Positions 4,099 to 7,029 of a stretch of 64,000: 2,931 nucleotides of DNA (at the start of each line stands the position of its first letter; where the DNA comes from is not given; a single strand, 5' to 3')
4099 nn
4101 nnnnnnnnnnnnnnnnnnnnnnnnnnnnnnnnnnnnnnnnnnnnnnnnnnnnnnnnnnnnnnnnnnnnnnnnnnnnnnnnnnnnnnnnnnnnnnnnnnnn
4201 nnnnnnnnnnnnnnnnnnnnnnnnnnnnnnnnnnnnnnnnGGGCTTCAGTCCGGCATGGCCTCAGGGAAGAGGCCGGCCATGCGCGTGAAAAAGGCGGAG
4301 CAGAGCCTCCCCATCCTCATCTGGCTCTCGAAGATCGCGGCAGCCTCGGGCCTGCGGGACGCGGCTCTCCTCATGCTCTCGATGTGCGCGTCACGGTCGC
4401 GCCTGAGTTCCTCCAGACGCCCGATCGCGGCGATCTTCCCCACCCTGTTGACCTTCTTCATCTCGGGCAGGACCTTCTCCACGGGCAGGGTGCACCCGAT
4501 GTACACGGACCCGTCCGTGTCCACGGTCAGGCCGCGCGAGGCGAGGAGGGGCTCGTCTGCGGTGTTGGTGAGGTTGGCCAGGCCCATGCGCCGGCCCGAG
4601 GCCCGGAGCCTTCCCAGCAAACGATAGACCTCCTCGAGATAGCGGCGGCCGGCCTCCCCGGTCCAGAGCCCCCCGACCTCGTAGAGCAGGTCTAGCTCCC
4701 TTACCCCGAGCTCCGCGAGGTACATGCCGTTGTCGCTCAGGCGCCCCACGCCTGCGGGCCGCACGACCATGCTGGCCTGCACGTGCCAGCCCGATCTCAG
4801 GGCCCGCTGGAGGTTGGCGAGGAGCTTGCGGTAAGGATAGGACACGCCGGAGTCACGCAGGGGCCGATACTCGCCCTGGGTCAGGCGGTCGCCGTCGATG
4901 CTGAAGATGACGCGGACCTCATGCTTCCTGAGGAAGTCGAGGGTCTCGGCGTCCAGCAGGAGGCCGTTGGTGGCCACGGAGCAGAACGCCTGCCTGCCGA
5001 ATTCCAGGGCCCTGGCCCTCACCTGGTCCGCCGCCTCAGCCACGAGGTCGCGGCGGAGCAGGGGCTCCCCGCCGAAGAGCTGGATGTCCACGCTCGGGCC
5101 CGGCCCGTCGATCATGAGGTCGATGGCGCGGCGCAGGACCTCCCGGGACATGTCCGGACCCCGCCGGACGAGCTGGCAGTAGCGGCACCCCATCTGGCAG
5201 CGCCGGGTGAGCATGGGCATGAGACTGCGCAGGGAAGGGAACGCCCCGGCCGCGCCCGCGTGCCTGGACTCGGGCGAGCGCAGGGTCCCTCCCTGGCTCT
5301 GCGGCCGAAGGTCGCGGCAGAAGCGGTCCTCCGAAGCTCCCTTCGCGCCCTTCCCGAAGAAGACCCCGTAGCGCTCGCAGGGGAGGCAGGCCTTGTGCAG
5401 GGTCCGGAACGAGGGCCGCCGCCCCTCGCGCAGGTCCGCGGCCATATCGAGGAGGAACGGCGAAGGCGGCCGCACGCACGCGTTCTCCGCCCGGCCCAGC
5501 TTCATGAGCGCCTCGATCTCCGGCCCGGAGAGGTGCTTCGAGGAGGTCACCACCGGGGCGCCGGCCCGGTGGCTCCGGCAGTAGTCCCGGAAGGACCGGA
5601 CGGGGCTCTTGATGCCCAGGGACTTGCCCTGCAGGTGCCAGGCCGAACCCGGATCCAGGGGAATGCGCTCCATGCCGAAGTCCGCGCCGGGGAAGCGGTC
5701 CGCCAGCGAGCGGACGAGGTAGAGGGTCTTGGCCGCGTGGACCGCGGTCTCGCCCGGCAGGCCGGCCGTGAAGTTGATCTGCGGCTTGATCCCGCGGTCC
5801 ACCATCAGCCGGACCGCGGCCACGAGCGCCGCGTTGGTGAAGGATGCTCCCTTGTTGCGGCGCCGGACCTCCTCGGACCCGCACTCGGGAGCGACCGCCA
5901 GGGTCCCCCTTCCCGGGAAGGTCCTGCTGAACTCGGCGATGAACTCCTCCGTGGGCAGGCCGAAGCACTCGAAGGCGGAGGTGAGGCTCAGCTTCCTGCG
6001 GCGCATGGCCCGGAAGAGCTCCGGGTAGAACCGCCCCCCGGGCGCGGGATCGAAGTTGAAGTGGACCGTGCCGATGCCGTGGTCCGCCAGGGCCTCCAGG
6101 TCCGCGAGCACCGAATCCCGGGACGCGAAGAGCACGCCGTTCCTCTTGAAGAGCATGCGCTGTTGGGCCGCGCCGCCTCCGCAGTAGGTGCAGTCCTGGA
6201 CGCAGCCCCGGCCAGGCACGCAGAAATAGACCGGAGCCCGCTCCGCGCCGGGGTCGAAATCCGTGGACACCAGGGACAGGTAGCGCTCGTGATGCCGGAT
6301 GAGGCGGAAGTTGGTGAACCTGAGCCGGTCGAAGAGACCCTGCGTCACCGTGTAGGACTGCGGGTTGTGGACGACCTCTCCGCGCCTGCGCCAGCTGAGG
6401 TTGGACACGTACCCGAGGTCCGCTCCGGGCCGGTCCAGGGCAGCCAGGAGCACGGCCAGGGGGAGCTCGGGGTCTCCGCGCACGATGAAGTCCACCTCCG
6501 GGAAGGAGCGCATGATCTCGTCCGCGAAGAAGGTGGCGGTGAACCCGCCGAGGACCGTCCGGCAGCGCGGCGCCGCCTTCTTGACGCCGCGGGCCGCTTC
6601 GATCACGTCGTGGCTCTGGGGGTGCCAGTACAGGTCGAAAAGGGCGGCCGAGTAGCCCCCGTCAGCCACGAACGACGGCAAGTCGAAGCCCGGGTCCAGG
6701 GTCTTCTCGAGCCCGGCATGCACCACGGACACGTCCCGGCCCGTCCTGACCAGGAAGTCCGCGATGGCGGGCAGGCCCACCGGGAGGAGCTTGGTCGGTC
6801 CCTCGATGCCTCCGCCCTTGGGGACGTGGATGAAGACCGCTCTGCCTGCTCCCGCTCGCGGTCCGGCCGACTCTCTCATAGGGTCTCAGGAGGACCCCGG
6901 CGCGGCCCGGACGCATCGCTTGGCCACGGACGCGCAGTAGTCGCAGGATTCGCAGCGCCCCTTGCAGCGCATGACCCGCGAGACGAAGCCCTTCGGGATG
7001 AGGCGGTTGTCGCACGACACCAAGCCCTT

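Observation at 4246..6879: Single polypeptide carrying two complete radical-SAM domains (B12-type plus SPASM-like)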

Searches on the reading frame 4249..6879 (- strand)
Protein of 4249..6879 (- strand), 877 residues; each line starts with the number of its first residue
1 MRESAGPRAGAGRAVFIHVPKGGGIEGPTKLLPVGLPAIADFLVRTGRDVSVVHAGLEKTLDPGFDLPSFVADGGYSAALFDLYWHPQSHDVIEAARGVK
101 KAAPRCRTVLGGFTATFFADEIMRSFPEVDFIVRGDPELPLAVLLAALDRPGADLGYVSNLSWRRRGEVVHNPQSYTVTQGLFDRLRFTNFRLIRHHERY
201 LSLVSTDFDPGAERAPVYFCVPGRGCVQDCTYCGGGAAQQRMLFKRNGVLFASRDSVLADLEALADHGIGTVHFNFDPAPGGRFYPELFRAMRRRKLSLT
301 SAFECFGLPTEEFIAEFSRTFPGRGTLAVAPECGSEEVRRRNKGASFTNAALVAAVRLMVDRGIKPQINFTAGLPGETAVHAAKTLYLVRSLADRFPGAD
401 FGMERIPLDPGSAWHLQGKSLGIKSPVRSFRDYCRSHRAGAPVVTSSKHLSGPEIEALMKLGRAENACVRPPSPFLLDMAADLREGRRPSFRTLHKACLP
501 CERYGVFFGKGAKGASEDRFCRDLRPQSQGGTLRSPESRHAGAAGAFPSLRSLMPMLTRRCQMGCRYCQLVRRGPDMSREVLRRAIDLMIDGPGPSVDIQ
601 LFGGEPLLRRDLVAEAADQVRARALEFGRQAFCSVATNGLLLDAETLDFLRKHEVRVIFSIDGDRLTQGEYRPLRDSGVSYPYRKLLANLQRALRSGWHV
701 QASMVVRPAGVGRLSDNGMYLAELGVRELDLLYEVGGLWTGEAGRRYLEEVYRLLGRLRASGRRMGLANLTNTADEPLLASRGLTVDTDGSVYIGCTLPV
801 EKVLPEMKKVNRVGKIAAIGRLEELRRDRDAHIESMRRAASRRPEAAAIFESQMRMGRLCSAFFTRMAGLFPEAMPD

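Call 5: search_protein_families(library=pfam, proteins=[window:4249-6879:-], max_evalue=1)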
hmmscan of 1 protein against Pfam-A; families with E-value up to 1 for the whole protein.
window:4249-6879:- (877 aa): 4 families
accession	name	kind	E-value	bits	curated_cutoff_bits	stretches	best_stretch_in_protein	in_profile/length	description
PF04055.27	Radical_SAM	-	1.9e-26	93.7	29.5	2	557-706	3-150/166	Radical SAM superfamily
PF02310.24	B12-binding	-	4.5e-07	30.2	32.1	1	30-144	11-120/121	B12 binding domain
PF13353.11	Fer4_12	-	6.4e-05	23.7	22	1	559-657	13-113/137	4Fe-4S single cluster domain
PF22039.1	HUTI_composite_bact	-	0.086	12.9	25.5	1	814-827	8-21/26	Imidazolonepropionase-like composite domain, bacteria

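Call 6: search_protein_families(library=ncbifam, proteins=[window:4249-6879:-], max_evalue=1)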
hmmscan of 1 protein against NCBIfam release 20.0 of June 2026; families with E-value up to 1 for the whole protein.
window:4249-6879:- (877 aa): 63 families (the best 25 are shown)
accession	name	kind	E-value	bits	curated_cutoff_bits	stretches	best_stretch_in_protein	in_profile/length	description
TIGR04190.1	B12_SAM_Ta0216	equivalog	9.7e-49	166.4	500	1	31-435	35-443/554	TIGR04190 family B12-binding domain/radical SAM domain protein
NF047865.1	rSAM_PapB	equivalog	3.3e-29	102.2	340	1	550-759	2-213/330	PapB family radical SAM/SPASM ranthipeptide maturase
TIGR03978.1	rSAM_paired_1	equivalog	5.8e-23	81.4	370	1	554-696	86-230/466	His-Xaa-Ser system radical SAM maturase HxsB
TIGR04064.1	rSAM_nif11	equivalog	2.3e-21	76.1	518.7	1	549-682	76-215/459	nif11-like peptide radical SAM maturase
TIGR03974.1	rSAM_six_Cys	equivalog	2.1e-16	59.8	425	1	556-692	102-243/451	thioether cross-link-forming SCIFF peptide maturase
TIGR04068.1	rSAM_ocin_clost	equivalog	1.5e-15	57.1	500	1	554-691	87-230/462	Cys-rich peptide radical SAM maturase CcpM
NF038170.1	lachnocin_rSAM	equivalog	5.6e-15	55.1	550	1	550-691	75-221/440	lachnocin radical SAM maturase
TIGR04115.1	rSAM_Cxxx_rpt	equivalog_domain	1.3e-13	51.2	350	1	555-732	6-194/359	radical SAM peptide maturase, CXXX-repeat target family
NF040492.1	not_ScfB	exception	1.3e-13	50.7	855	1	558-693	102-242/450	ScfB-related radical SAM/SPASM orphan maturase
TIGR03906.1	quino_hemo_SAM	equivalog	1.5e-13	50.2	453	1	550-673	93-223/467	quinohemoprotein amine dehydrogenase maturation protein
TIGR03975.1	rSAM_ocin_1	subfamily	6.6e-12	44.7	281.85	1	95-431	147-469/606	RiPP maturation radical SAM C-methyltransferase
NF052473.1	rSAM_FlmE_OhkG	exception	6.7e-12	44.8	500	1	558-691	105-247/481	FlmE/OhkG family radical SAM/SPASM peptide maturase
NF041707.1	rSAM_YhhB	equivalog_domain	2.1e-11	43.4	445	1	557-681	8-142/369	cyclophane-forming radical SAM/SPASM peptide maturase YhhB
TIGR04269.1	SAM_SPASM_FxsB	subfamily_domain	3.7e-11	42.7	370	1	594-683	57-146/363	FxsB family cyclophane-forming radical SAM/SPASM peptide maturase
NF035951.1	rSAM_RumMC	equivalog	1.5e-10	40.4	720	1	550-677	111-245/510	RumMC family radical SAM sactipeptide maturase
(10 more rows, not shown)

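Call 10: find_homologous_proteins(query=window:4249-6879:-, max_evalue=0.00001)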
Query window:4249-6879:- (877 aa): 14 proteins with E <= 0.00001 among 8000 candidates.
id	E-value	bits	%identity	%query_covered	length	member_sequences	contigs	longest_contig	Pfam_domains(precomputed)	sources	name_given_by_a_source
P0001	0.0e+0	2004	100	100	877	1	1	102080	PF04055.28,PF02310.25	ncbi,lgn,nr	ncbi:MAG: radical SAM protein [Elusimicrobia bacterium]|nr:radical SAM protein [Elusimicrobiota bact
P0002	0.0e+0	1480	76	99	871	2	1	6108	PF04055.28,PF02310.25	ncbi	ncbi:MAG: radical SAM protein [Elusimicrobiota bacterium]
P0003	2.6e-110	388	37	57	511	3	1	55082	PF04055.28,PF02310.25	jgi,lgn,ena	-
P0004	8.4e-107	377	37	56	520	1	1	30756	PF04055.28,PF02310.25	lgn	-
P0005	1.9e-102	362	35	57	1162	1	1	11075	PF04055.28,PF02310.25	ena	-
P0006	1.4e-97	346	36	56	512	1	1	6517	PF04055.28,PF02310.25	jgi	jgi:radical SAM superfamily enzyme YgiQ (UPF0313 family)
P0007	1.1e-87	313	36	52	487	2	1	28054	PF04055.28,PF02310.25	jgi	-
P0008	2.1e-84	303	41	51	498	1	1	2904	PF04055.28,PF02310.25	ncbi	-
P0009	1.2e-78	283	33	52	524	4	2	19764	PF04055.28,PF02310.25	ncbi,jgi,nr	ncbi:MAG: radical SAM protein [Deltaproteobacteria bacterium]|nr:radical SAM protein [Deltaproteobac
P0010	6.1e-71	258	37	47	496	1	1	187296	PF04055.28,PF02310.25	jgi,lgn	jgi:radical SAM superfamily enzyme YgiQ (UPF0313 family)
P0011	6.0e-57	212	32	48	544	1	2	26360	PF04055.28,PF02310.25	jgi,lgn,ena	-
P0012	5.0e-45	172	32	47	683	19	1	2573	PF04055.28,PF02310.25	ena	-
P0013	8.1e-45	172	32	46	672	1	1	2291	PF04055.28,PF02310.25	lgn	-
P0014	3.5e-42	163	32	44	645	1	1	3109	PF04055.28,PF02310.25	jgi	jgi:hypothetical protein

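Call 13: find_encoding_contigs(protein=P0003, flank=10000, max_places=2)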
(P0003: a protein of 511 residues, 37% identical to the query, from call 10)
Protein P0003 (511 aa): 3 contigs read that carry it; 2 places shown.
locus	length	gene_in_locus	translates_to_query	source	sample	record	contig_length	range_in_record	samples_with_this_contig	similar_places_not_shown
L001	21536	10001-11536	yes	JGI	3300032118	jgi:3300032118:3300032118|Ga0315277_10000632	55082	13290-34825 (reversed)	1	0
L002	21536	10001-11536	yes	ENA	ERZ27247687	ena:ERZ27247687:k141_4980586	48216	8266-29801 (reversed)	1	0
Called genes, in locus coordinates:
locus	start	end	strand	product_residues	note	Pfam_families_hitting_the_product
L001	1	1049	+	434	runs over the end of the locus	PF00148:Oxidored_nitro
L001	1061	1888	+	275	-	PF00142:Fer4_NifH, PF10609:ParA (faint), PF13614:AAA_31 (weak), PF01656:CbiA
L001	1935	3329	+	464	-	PF04055:Radical_SAM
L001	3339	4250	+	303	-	PF04055:Radical_SAM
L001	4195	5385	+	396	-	PF04055:Radical_SAM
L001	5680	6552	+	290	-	PF04055:Radical_SAM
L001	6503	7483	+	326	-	PF04055:Radical_SAM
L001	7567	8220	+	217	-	PF04055:Radical_SAM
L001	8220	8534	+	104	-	-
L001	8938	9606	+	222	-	-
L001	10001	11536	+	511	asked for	PF02310:B12-binding, PF04055:Radical_SAM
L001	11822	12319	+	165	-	-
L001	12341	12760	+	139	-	PF27806:HxsD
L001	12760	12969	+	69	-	-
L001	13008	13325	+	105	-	-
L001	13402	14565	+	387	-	-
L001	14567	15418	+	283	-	-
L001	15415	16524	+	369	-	PF04055:Radical_SAM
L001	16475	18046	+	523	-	PF01875:Memo, PF01871:AMMECR1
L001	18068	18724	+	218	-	PF13386:DsbD_2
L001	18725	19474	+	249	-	PF20260:PUA_4, PF04452:Methyltrans_RNA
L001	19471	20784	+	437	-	PF00919:UPF0004, PF04055:Radical_SAM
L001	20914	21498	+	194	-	PF02674:Colicin_V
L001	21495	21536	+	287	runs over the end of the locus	PF01784:DUF34_NIF3 (faint)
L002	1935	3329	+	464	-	PF04055:Radical_SAM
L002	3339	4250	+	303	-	PF04055:Radical_SAM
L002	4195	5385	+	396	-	PF04055:Radical_SAM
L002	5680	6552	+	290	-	PF04055:Radical_SAM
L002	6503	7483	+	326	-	PF04055:Radical_SAM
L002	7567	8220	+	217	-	PF04055:Radical_SAM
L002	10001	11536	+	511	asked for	PF02310:B12-binding, PF04055:Radical_SAM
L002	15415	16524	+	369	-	PF04055:Radical_SAM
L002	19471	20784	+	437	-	PF00919:UPF0004, PF04055:Radical_SAM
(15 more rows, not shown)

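Call 14: find_encoding_contigs(protein=P0002, flank=10000, max_places=2)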
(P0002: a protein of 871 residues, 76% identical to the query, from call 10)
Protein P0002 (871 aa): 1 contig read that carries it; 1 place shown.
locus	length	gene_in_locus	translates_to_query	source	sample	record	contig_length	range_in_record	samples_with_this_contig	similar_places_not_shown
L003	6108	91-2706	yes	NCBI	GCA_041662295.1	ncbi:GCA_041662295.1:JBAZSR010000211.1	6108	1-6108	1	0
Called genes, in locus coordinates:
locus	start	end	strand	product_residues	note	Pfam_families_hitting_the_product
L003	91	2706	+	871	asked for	PF02310:B12-binding, PF04055:Radical_SAM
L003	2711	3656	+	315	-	-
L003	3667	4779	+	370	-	-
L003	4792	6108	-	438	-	?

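Call 21: search_solved_structures(query=window:4249-6879:-, max_evalue=0.01, show_alignments=2)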
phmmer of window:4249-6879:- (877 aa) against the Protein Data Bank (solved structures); distinct sequences matched with E-value up to 0.01: 3.
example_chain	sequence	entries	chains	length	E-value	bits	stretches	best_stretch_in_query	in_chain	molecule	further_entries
5wgg_A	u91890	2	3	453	1.3e-11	46.7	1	542-676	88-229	Radical SAM domain protein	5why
9gm3_A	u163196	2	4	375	3.7e-05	25.4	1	548-690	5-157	ChlB radical SAM domain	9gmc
8vpo_A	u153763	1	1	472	0.00028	22.5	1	575-665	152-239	Radical SAM core domain-containing protein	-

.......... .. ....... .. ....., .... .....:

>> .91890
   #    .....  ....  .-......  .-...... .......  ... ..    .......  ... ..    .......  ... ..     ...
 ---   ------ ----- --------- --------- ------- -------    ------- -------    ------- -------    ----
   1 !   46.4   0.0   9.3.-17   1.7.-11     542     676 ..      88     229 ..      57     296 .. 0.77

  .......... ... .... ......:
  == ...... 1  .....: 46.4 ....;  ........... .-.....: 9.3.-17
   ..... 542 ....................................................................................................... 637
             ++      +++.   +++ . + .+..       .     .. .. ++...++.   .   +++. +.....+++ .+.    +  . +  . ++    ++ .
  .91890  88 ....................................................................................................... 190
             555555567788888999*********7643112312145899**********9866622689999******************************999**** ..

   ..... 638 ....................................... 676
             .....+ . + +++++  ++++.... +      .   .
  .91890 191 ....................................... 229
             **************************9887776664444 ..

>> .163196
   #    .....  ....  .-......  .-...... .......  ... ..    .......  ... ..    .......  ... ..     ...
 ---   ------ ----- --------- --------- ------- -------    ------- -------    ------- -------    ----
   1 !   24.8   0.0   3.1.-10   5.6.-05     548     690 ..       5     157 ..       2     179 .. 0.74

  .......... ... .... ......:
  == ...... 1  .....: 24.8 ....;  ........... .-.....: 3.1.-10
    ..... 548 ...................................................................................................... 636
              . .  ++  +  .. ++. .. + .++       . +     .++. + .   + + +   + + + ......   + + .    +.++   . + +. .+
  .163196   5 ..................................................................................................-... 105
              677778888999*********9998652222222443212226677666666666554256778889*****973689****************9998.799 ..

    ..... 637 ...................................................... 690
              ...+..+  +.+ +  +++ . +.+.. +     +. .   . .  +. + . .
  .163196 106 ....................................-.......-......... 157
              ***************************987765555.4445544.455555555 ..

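Call 26: search_protein_representatives(protein=window:4249-6879:-)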
Query: 877 residues. Proteins with E-value up to 0.001 (for the whole library): 11728; up to 1e-10: 2135; up to 1e-30: 488. The best 150 are listed.
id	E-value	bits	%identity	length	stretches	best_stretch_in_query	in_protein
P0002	0.0e+00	1480.4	76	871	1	11-877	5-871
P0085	6.4e-119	415.1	30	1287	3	555-836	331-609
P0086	5.5e-110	385.5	40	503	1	14-514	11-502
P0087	1.2e-106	374.4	32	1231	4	552-847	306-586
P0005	6.2e-103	362.2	36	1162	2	12-476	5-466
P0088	6.5e-102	358.8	34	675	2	552-838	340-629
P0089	6.2e-99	348.9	38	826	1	2-509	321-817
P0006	4.4e-98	346.1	36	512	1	14-503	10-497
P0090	2.0e-96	340.6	33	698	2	551-866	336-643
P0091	1.6e-94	334.3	39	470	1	9-465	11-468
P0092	1.7e-91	324.4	34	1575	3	16-480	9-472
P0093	2.9e-91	323.5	33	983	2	552-870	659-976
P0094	9.8e-90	318.5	40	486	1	30-437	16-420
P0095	5.9e-87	309.3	36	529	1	30-514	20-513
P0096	3.3e-86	306.8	34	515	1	14-511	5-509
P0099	2.1e-85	304.1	36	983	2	15-448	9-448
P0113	8.4e-78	279.0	31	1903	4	13-439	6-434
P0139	1.7e-70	254.8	35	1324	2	551-828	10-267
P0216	7.4e-59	216.3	28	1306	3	553-794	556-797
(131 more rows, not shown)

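Call 43: find_encoding_contigs(protein=P0004, flank=10000, max_places=1)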
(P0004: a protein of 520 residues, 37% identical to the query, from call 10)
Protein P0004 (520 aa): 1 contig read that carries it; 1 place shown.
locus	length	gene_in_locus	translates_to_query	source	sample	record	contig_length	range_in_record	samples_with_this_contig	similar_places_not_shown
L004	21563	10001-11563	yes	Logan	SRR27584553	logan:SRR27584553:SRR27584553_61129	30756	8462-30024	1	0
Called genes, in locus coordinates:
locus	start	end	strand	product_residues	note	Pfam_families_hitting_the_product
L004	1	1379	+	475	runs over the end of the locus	PF04055:Radical_SAM, PF13353:Fer4_12 (weak)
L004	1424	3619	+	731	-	PF02310:B12-binding, PF04055:Radical_SAM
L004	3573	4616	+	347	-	PF04055:Radical_SAM, PF13353:Fer4_12 (faint)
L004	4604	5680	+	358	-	PF04055:Radical_SAM, PF13353:Fer4_12 (weak)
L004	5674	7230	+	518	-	PF02310:B12-binding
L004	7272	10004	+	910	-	PF04055:Radical_SAM, PF13353:Fer4_12 (faint), PF04055:Radical_SAM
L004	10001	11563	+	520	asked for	PF02310:B12-binding, PF04055:Radical_SAM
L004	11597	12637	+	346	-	PF04055:Radical_SAM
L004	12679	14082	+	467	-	PF04055:Radical_SAM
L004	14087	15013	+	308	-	PF04055:Radical_SAM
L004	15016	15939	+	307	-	PF04055:Radical_SAM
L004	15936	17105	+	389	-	PF04055:Radical_SAM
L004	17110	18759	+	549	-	PF04055:Radical_SAM, PF00149:Metallophos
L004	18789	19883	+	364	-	PF04055:Radical_SAM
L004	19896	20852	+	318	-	PF04055:Radical_SAM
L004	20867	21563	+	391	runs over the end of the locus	PF01478:Peptidase_A24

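Call 57: find_related_loci(query=window:4249-6879:-, collection=genome_contigs, flank=10000)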
Query window:4249-6879:- (877 aa) in genome_contigs; peptide patterns used: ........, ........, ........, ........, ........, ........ (x = any residue, [..] = any of these).
49 stretches matched a pattern; 1 encode a relative of the query (tblastn E <= 1e-3); 1 distinct loci.
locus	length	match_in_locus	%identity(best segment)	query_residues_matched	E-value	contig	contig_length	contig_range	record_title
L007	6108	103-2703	76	11-877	0e+0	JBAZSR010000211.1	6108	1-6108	MAG: Elusimicrobiota bacterium isolate SO_2017_GW1_178 NODE_48960_length_6108_cov_0.862732_OW334_2017, whole genome shot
